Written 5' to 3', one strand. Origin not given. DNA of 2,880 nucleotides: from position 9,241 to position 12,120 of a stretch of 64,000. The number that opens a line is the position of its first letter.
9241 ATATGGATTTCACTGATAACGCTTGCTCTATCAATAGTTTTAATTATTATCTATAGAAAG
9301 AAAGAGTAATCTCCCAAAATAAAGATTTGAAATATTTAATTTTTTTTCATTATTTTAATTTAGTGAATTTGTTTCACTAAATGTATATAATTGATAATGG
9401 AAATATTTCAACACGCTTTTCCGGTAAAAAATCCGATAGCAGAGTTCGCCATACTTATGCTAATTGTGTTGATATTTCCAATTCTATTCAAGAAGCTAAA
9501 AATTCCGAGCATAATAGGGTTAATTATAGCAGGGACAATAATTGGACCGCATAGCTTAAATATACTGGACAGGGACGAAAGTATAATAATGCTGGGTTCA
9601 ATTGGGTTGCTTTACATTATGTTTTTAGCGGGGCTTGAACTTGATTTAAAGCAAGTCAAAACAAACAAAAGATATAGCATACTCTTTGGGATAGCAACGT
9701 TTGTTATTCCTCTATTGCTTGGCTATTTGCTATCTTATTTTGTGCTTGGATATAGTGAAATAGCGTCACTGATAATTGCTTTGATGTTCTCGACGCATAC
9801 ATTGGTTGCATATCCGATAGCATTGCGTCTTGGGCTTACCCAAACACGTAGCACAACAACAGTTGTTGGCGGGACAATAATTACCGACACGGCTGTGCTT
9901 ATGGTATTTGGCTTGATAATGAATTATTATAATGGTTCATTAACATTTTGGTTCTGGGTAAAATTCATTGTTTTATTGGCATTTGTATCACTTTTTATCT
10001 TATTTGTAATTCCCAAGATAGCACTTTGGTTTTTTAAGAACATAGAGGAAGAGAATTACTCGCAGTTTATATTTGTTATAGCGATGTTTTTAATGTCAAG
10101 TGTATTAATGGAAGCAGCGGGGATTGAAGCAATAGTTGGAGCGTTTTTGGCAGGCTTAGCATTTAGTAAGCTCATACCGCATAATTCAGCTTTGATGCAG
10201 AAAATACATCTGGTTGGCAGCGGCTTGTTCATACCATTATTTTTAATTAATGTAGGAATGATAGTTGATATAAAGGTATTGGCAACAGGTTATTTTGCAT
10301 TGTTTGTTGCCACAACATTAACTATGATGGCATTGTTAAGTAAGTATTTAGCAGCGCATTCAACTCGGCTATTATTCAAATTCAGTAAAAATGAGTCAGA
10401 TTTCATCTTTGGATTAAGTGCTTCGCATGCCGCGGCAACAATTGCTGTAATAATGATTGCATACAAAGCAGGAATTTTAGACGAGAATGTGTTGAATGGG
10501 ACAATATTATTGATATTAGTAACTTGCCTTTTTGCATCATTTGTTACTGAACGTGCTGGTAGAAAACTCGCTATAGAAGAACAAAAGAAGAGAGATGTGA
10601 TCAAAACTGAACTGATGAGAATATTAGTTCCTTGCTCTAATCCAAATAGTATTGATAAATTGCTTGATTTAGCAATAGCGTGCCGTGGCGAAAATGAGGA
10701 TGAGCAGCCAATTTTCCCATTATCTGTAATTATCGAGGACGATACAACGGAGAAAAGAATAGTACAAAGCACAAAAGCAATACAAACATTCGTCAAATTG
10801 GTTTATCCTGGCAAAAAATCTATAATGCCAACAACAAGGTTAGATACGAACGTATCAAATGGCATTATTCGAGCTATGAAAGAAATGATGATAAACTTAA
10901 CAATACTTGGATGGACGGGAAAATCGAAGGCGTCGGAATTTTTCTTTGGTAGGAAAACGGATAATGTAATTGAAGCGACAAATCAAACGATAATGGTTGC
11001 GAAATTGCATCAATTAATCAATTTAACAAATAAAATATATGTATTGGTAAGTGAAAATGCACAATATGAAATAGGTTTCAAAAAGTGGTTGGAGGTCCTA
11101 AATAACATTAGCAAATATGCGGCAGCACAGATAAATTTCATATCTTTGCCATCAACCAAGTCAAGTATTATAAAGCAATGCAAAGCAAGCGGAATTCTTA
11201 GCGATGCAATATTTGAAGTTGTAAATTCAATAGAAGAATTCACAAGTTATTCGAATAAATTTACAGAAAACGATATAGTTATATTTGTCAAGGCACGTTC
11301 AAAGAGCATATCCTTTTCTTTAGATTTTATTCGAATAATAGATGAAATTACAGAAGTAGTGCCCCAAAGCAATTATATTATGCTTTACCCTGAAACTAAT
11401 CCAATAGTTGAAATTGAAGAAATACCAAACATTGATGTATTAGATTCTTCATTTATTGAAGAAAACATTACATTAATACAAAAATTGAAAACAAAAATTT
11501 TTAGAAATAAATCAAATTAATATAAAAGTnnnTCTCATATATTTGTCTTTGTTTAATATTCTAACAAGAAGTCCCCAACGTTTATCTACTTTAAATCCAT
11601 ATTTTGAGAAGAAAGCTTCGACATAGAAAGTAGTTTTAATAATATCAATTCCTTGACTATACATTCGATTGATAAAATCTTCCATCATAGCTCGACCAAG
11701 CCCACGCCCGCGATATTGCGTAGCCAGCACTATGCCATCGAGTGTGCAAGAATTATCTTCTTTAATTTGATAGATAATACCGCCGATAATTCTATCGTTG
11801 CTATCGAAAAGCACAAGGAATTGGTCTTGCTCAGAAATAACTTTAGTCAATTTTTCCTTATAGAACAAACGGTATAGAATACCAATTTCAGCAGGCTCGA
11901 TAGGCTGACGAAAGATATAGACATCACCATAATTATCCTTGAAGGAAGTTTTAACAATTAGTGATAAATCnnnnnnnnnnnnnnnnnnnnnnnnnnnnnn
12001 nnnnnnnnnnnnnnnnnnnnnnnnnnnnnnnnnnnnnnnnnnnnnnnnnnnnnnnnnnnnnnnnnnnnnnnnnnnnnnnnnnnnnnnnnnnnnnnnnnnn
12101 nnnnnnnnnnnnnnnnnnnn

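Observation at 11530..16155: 1541-aa single-chain fusion of an AMP-forming acyl-CoA synthetase, a ~750-aa unknown module and a GNAT acetyltransferase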

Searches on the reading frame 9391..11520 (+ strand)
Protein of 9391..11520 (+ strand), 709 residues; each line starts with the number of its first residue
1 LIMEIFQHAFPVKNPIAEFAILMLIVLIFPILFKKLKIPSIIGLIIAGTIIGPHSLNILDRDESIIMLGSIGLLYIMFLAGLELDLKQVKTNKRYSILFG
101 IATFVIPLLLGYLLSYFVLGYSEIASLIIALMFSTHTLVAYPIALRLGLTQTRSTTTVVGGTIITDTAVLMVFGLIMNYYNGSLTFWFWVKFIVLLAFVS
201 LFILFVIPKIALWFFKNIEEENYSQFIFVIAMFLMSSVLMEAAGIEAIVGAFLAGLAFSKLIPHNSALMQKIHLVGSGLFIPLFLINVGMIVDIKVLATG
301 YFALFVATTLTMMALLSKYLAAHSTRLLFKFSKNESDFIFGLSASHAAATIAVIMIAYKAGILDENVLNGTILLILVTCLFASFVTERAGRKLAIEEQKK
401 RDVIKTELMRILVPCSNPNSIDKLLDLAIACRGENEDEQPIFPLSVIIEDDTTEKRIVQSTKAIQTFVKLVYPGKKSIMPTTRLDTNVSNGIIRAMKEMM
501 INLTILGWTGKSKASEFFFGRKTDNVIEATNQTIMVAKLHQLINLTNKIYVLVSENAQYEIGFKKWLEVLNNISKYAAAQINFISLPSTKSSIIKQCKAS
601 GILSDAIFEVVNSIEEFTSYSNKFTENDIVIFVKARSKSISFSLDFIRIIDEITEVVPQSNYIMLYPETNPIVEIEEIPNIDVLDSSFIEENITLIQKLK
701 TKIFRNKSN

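Call 80: search_protein_families(library=pfam, proteins=[window:9391-11520:+], max_evalue=0.00001)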
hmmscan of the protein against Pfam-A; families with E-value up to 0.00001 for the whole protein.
window:9391-11520:+ (709 aa): 1 family
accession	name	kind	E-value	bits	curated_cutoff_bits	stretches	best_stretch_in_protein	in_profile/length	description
PF00999.27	Na_H_Exchanger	-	3.6e-55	187.8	26.2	1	24-387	2-370/375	Sodium/hydrogen exchanger, transmembrane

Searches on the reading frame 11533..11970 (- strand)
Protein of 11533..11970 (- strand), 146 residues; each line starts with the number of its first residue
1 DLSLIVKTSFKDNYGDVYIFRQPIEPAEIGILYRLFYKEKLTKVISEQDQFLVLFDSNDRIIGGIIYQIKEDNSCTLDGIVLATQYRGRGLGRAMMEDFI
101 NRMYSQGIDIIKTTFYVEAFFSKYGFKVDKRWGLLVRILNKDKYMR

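Call 71: search_solved_structures(query=window:11533-11970:-, max_evalue=1)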
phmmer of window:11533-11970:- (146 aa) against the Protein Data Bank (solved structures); distinct sequences matched with E-value up to 1: 26.
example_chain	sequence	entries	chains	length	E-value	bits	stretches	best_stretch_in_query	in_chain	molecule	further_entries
1qst_A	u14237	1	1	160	0.00062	23.3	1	38-131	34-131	TGCN5 HISTONE ACETYL TRANSFERASE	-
1q2c_A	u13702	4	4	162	0.00064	23.2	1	38-131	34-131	histone acetyltransferase GCN5 | TGCN5 HISTONE ACETYL TRANSFERASE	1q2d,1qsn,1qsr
1m1d_A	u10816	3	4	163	0.00065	23.2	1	38-131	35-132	TGCN5 HISTONE ACETYL TRANSFERASE | HAT A1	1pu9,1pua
5gcn_A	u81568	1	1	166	0.00068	23.1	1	38-131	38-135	HISTONE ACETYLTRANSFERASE GCN5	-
3ld2_A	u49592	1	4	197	0.0051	20.3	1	42-131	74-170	Putative acetyltransferase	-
6yug_A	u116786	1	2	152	0.029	17.9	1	55-125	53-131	Diamine acetyltransferase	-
7dai_A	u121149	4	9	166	0.032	17.7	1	75-130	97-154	Serotonin N-acetyltransferase 1, chloroplastic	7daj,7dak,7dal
7wx5_A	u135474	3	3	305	0.033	17.7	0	42-109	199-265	N-acetyltransferase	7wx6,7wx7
6k5m_A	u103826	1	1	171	0.033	17.7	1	75-130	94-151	Serotonin N-acetyltransferase 1, chloroplastic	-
2gan_A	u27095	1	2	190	0.048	17.2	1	72-132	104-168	182aa long hypothetical protein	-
7l1k_A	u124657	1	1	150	0.055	17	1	49-126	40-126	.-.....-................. 30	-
2cnm_A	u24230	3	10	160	0.064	16.7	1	55-109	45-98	MODIFICATION OF 30S RIBOSOMAL SUBUNIT PROTEIN S18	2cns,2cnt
4bmh_A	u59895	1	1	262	0.072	16.6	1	82-126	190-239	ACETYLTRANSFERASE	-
5isv_A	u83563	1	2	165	0.09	16.3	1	56-110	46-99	Ribosomal-protein-alanine acetyltransferase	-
1r57_A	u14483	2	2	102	0.1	16.1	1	48-123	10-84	conserved hypothetical protein | Acetyltransferase, GNAT family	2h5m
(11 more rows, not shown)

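Call 72: search_solved_structures(query=window:11533-11970:-, max_evalue=0.001, show_alignments=2)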
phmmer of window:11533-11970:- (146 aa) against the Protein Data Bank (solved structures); distinct sequences matched with E-value up to 0.001: 4.
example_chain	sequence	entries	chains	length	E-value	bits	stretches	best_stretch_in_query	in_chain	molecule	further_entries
1qst_A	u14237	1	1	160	0.00062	23.3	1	38-131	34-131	TGCN5 HISTONE ACETYL TRANSFERASE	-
1q2c_A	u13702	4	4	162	0.00064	23.2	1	38-131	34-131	histone acetyltransferase GCN5 | TGCN5 HISTONE ACETYL TRANSFERASE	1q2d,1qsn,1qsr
1m1d_A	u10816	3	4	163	0.00065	23.2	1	38-131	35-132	TGCN5 HISTONE ACETYL TRANSFERASE | HAT A1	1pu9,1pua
5gcn_A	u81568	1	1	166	0.00068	23.1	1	38-131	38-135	HISTONE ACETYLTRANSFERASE GCN5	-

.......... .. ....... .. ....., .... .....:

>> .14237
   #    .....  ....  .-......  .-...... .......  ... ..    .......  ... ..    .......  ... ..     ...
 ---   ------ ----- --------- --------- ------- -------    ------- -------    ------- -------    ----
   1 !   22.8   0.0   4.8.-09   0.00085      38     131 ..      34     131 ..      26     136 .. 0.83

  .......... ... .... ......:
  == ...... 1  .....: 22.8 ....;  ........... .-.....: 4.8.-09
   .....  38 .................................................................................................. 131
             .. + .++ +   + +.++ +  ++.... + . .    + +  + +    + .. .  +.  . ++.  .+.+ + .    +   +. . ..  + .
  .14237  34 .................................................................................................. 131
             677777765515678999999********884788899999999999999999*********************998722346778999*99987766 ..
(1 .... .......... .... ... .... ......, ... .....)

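Call 90: search_protein_families(library=ncbifam, proteins=[window:11533-11970:-], max_evalue=1)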
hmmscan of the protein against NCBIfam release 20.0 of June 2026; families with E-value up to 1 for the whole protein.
window:11533-11970:- (146 aa): 17 families
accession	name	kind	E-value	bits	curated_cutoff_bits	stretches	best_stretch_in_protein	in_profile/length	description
NF005840.0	PRK07757.1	equivalog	2.5e-07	30.7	154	1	43-131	36-123/153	N-acetyltransferase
TIGR01575.1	rimI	equivalog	7e-07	29.5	86.4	1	39-111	21-92/132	ribosomal protein S18-alanine N-acetyltransferase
NF040501.1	resist_ArsN2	equivalog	1.2e-05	24.9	125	1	46-131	21-106/133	arsenic resistance N-acetyltransferase ArsN2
NF005921.0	PRK07922.1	equivalog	0.00092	18.9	180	1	44-127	41-124/170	amino-acid N-acetyltransferase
NF040503.1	resist_ArsN1a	equivalog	0.0014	18.4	170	1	38-115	34-118/159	arsinothricin resistance N-acetyltransferase ArsN1 family A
NF007025.1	PRK09491.1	equivalog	0.0016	18.4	173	1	55-109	44-97/145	ribosomal protein S18-alanine N-acetyltransferase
NF003641.0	PRK05279.1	equivalog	0.0019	17.1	344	1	30-128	319-414/441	amino-acid N-acetyltransferase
NF000486.1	AAC_6p_Ip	exception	0.0032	17.5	390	1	57-111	39-93/173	aminoglycoside 6'-N-acetyltransferase AAC(6')-Ip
NF033078.2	AAC_6p_Ia_fam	equivalog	0.017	15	265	1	44-109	46-110/181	AAC(6')-Ia family aminoglycoside 6'-N-acetyltransferase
NF033213.1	matur_PanM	equivalog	0.018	14.9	68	1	40-102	30-90/130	aspartate 1-decarboxylase autocleavage activator PanM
TIGR02406.1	ectoine_EctA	equivalog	0.037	14.1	120.6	1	58-126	48-118/157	diaminobutyrate acetyltransferase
NF007807.0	PRK10514.1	equivalog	0.041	13.8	134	1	52-131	53-127/147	acetyltransferase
NF007338.0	PRK09831.1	equivalog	0.076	13.1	146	1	77-131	78-129/150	GNAT family N-acetyltransferase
NF000359.1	sat3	exception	0.086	12.9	360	1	45-131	66-157/180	streptothricin N-acetyltransferase Sat3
NF010047.0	PRK13523.1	equivalog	0.099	11.6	431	1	56-113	191-248/339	NADPH dehydrogenase NamA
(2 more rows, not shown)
